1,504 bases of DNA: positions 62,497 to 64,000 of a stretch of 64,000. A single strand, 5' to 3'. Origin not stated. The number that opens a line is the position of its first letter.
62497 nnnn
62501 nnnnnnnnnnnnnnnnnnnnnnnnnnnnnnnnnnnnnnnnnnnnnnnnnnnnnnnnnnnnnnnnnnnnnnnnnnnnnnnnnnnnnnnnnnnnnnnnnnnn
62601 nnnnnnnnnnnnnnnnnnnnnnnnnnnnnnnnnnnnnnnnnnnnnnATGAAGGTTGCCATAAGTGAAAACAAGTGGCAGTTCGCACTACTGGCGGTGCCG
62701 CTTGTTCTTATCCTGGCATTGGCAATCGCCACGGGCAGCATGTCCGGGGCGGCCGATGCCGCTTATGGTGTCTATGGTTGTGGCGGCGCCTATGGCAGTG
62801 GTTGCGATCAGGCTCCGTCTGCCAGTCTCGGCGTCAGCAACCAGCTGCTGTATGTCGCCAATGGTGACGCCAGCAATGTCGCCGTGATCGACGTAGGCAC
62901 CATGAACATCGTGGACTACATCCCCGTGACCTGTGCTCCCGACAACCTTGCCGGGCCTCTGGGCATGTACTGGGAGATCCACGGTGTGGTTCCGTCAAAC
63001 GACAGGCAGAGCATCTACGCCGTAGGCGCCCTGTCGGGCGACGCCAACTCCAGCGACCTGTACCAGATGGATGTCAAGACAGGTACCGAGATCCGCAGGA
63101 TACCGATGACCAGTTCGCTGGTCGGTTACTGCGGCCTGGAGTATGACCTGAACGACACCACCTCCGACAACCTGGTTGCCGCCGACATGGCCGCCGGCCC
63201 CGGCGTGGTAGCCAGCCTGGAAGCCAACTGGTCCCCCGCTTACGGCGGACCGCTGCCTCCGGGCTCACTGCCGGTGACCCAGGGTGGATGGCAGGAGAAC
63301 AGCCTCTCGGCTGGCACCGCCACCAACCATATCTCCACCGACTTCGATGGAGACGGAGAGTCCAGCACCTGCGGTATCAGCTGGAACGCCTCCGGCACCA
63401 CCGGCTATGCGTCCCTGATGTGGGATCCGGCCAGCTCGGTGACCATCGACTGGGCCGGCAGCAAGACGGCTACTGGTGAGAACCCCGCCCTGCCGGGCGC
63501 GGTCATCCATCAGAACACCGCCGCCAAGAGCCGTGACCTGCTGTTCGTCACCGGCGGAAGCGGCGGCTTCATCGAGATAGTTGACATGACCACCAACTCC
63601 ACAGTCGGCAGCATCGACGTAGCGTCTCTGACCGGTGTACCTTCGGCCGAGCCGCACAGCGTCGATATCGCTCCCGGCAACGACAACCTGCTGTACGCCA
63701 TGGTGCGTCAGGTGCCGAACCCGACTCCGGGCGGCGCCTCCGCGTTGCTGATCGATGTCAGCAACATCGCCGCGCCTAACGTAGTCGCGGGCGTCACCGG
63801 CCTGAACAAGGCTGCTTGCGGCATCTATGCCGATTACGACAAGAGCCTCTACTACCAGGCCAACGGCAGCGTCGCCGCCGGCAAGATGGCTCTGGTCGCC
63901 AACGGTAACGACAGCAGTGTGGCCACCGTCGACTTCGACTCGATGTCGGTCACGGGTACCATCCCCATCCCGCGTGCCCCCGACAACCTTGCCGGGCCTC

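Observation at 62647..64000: Secreted tandem beta-propeller with His or Cys at the same position of six consecutive blades: candidate novel metalloprotein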

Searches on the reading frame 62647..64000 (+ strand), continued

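Call 47: search_protein_families(library=pfam, proteins=[L010:4187-5530:+, L010:5631-6833:+, L010:6808-7530:+, L010:7478-7864:+, L010:8598-9707:-, L010:12920-13363:+, L010:13705-14895:-, L010:15208-16149:-, L010:16153-17520:-, L010:17517-18353:-], max_evalue=0.001)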
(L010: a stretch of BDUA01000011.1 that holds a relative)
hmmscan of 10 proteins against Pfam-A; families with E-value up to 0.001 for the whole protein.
L010:4187-5530:+ (447 aa): 11 families
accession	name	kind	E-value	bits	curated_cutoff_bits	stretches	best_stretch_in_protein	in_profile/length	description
PF00158.32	Sigma54_activat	-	5e-72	241.5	20.2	1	143-309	1-167/168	Sigma-54 interaction domain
PF00072.30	Response_reg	-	1e-34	119.5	30.2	1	5-114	1-110/111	Response regulator receiver domain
PF25601.1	AAA_lid_14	-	3.2e-25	88.2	27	1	315-387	1-78/87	AAA+ ATPase lid domain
PF02954.25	HTH_8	-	1.7e-18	66.5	22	1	403-443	2-42/42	Bacterial regulatory protein, Fis family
PF14532.12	Sigma54_activ_2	-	5.4e-18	66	25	1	144-314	1-138/138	Sigma-54 interaction domain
PF07728.20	AAA_5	-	3.4e-07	30.8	22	1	167-285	2-123/139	AAA domain (dynein-related subfamily)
PF07724.20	AAA_2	-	4.9e-06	27.1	27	1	166-280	5-119/166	AAA domain (Cdc48 subfamily)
PF13556.12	HTH_30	-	5.1e-06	26.6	27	1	417-443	10-36/59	PucR C-terminal helix-turn-helix domain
PF01078.27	Mg_chelatase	-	6.1e-05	23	20.3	0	222-284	93-157/207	Magnesium chelatase, subunit ChlI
PF00004.35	AAA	-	8e-05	23.5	21.2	1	167-288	1-111/131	ATPase family associated with various cellular activities (AAA)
PF13191.12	AAA_16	-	0.00028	21.9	32.6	1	149-212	8-78/167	AAA ATPase domain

L010:5631-6833:+ (400 aa): 2 families
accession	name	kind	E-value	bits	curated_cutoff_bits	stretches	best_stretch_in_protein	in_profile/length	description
PF12704.14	MacB_PCD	-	3.2e-15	57.4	27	1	21-240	1-206/207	MacB-like periplasmic core domain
PF02687.27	FtsX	-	5.5e-13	49.5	25.5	1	273-381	5-113/120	FtsX-like permease C-terminal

L010:6808-7530:+ (240 aa): 5 families
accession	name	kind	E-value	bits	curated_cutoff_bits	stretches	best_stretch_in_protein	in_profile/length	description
PF00005.33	ABC_tran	-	4e-34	118.6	25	1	38-184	2-136/137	ABC transporter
PF02463.25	SMC_N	-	4e-05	23.6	40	0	132-228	118-211/220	RecF/RecN/SMC N terminal domain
PF13304.12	AAA_21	-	0.0001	22.9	27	0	50-79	2-48/304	AAA domain, putative AbiEii toxin, Type IV TA system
PF13555.12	AAA_29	-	0.00062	19.9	27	0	38-64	13-39/61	P-loop containing region of AAA domain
PF20720.3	nSTAND3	-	0.00091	19.4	27.2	0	35-65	5-35/155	Novel STAND NTPase 3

L010:7478-7864:+ (128 aa): 0 families

L010:8598-9707:- (369 aa): 0 families

L010:12920-13363:+ (147 aa): 0 families

L010:13705-14895:- (396 aa): 3 families
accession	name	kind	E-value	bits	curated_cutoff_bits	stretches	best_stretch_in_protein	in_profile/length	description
PF07497.18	Rho_RNA_bind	-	2.9e-31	107.5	27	1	31-102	2-73/73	Rho termination factor, RNA-binding domain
PF00006.31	ATP-synt_ab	-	9.5e-26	91.2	29.5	1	133-337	2-211/213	ATP synthase alpha/beta family, nucleotide-binding domain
PF19568.5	Spore_III_AA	-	0.00021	20.9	27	1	122-188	121-188/306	Sporulation stage III, protein AA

L010:15208-16149:- (313 aa): 6 families
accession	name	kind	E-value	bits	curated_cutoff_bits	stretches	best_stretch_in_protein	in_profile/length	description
PF13671.12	AAA_33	-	4.6e-06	27.4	27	1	98-200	1-75/143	AAA domain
PF13481.12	AAA_25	-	1.8e-05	24.9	27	1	79-119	16-56/195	AAA domain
PF03477.21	ATP-cone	-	6.5e-05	23.8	25.8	1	20-90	12-85/88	ATP cone domain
PF06414.18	Zeta_toxin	-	0.00011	22.1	22.3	1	94-193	14-105/199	Zeta toxin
PF13238.12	AAA_18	-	0.00026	21.9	29.4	1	99-156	1-45/128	AAA domain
PF13191.12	AAA_16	-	0.00089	20.2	32.6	0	98-153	26-88/167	AAA ATPase domain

L010:16153-17520:- (455 aa): 0 families

L010:17517-18353:- (278 aa): 2 families
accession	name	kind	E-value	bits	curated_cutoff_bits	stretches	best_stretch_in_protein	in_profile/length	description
PF00149.33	Metallophos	-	3.6e-19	70.4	21.5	1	23-203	2-191/191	Calcineurin-like phosphoesterase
PF12850.12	Metallophos_2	-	4.7e-12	46.6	27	1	24-239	3-153/154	Calcineurin-like phosphoesterase superfamily domain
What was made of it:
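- A MacB-type ABC transporter lies close by in L010 (call 47).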

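Call 49: find_homologous_proteins(query=P0023, max_evalue=0.00001)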
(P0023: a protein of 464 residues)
Query P0023 (464 aa): 27 proteins with E <= 0.00001 among 8000 candidates.
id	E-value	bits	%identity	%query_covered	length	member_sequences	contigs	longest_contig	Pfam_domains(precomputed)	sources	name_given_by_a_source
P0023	0.0e+0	1030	100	100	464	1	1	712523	-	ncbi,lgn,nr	ncbi:MAG: hypothetical protein HZB44_02885 [Actinobacteria bacterium]|nr:hypothetical protein [Actin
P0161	5.9e-251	851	82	100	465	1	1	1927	-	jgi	jgi:hypothetical protein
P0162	4.7e-203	693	70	99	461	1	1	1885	-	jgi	jgi:hypothetical protein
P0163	5.6e-165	568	58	99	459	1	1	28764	-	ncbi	-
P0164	8.8e-165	567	60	99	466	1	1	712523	-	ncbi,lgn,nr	ncbi:MAG: hypothetical protein HZB44_02890 [Actinobacteria bacterium]|nr:hypothetical protein [Actin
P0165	1.5e-149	517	58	97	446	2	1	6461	-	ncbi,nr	ncbi:MAG: hypothetical protein Q7K29_02605 [Thermoleophilia bacterium]|nr:hypothetical protein [Ther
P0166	9.1e-141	488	55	99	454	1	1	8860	-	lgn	-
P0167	8.6e-138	478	53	99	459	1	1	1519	-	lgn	-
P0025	1.8e-137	477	55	99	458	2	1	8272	-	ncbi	ncbi:MAG: NHL repeat-containing protein [Thermoleophilia bacterium]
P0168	2.6e-137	476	52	99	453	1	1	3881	-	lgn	-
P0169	6.3e-137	475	53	99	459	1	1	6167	-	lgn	-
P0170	2.2e-128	447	50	99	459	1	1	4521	-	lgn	-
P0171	1.9e-127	444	51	98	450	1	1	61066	-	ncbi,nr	ncbi:MAG: hypothetical protein IBX61_02130 [Thermoleophilia bacterium]|nr:hypothetical protein [Ther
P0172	3.5e-125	436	51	97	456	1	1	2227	-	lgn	-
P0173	3.4e-123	430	50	99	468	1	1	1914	-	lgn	-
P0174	3.3e-121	423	52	99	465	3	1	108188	-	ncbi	-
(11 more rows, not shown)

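Call 50: find_encoding_contigs(protein=P0023, flank=10000, max_places=2)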
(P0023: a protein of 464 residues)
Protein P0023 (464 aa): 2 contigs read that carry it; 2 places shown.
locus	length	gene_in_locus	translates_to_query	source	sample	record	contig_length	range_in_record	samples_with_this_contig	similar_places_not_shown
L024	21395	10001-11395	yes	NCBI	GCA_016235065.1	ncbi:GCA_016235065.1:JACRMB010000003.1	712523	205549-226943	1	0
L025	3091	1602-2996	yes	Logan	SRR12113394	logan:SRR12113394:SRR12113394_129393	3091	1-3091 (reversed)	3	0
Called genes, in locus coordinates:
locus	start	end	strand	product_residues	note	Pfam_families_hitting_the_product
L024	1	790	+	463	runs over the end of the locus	PF04932:Wzy_C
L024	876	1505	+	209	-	-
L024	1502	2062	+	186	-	PF01613:Flavin_Reduct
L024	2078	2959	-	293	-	PF01040:UbiA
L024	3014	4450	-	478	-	PF20695:UbiD_N, PF01977:UbiD, PF20696:UbiD_C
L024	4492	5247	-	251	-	-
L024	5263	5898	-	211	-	PF06971:Put_DNA-bind_N, PF02629:CoA_binding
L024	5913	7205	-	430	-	PF00202:Aminotran_3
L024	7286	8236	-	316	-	PF00490:ALAD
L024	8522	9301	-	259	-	PF00142:Fer4_NifH (faint), PF01656:CbiA, PF02374:ArsA_ATPase (weak), PF10609:ParA (faint), PF13614:AAA_31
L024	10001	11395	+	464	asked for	-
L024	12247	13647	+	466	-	-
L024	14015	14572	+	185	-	-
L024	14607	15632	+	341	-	PF27840:ScmC, PF07475:Hpr_kinase_C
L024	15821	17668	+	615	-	PF16656:Pur_ac_phosph_N (weak)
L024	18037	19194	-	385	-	PF00672:HAMP (weak), PF00990:GGDEF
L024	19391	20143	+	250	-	PF09335:VTT_dom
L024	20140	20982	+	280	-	PF02673:BacA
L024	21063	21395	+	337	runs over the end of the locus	PF01384:PHO4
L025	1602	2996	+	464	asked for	-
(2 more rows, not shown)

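Call 51: find_encoding_contigs(protein=P0174, flank=10000, max_places=2)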
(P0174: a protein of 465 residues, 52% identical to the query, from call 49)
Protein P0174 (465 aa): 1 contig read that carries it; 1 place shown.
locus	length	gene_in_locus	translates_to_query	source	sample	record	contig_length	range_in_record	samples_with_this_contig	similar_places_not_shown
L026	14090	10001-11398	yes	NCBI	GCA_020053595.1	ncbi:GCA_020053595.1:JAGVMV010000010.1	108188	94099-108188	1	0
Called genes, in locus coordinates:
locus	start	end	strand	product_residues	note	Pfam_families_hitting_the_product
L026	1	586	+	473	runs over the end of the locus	PF04932:Wzy_C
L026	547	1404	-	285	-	PF01040:UbiA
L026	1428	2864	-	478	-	PF20695:UbiD_N, PF01977:UbiD, PF20696:UbiD_C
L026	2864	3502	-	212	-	-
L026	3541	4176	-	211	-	PF06971:Put_DNA-bind_N, PF02629:CoA_binding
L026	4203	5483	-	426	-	PF00202:Aminotran_3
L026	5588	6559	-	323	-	PF00490:ALAD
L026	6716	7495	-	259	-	PF00142:Fer4_NifH (faint), PF01656:CbiA, PF02374:ArsA_ATPase (weak), PF10609:ParA (faint), PF13614:AAA_31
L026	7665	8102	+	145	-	-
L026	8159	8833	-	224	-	-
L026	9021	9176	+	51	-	-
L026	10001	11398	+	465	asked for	-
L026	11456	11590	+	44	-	-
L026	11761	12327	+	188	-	-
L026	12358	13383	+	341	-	PF27840:ScmC, PF07475:Hpr_kinase_C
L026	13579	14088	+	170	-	?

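Call 57: search_solved_structures(query=L001:14930-16189:+, max_evalue=1, show_alignments=2)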
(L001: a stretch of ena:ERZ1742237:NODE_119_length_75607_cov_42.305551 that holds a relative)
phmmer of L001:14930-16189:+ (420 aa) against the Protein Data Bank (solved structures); distinct sequences matched with E-value up to 1: 1.
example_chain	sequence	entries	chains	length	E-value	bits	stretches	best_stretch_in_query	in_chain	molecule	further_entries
2lgh_A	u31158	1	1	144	0.58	12.4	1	40-76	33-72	Uncharacterized protein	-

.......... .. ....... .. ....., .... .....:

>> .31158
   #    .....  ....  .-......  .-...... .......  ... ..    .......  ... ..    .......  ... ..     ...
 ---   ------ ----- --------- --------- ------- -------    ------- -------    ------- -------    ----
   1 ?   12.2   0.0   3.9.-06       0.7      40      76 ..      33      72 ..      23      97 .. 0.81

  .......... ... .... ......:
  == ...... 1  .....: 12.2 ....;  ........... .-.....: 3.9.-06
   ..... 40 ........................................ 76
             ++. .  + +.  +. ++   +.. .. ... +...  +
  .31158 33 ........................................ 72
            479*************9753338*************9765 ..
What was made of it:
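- Tried and rejected: PDB search with the large surface protein: nothing found (call 57).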

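Call 61: find_encoding_contigs(protein=P0001, flank=3000, max_places=3)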
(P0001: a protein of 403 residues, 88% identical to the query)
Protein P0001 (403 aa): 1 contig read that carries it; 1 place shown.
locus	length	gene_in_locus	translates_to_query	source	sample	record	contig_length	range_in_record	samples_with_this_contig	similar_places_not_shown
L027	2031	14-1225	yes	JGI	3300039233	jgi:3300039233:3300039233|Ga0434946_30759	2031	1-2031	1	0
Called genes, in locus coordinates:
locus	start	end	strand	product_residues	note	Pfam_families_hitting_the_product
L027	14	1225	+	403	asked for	-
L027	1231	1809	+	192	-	-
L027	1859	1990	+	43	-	-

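Call 67: search_protein_families(library=pfam, proteins=[P0009, P0018, P0019, P0023, P0031], max_evalue=0.01)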
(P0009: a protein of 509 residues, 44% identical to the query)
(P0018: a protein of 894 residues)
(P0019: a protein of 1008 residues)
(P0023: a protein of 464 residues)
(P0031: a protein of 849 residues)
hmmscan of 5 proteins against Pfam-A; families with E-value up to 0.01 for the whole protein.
P0009 (509 aa): 1 family
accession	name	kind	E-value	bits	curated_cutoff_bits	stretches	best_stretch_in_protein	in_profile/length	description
PF11617.13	Cu-binding_MopE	-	1.2e-05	25.8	27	1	430-457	1-27/30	Putative metal-binding motif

P0018 (894 aa): 0 families

P0019 (1008 aa): 0 families

P0023 (464 aa): 0 families

P0031 (849 aa): 0 families
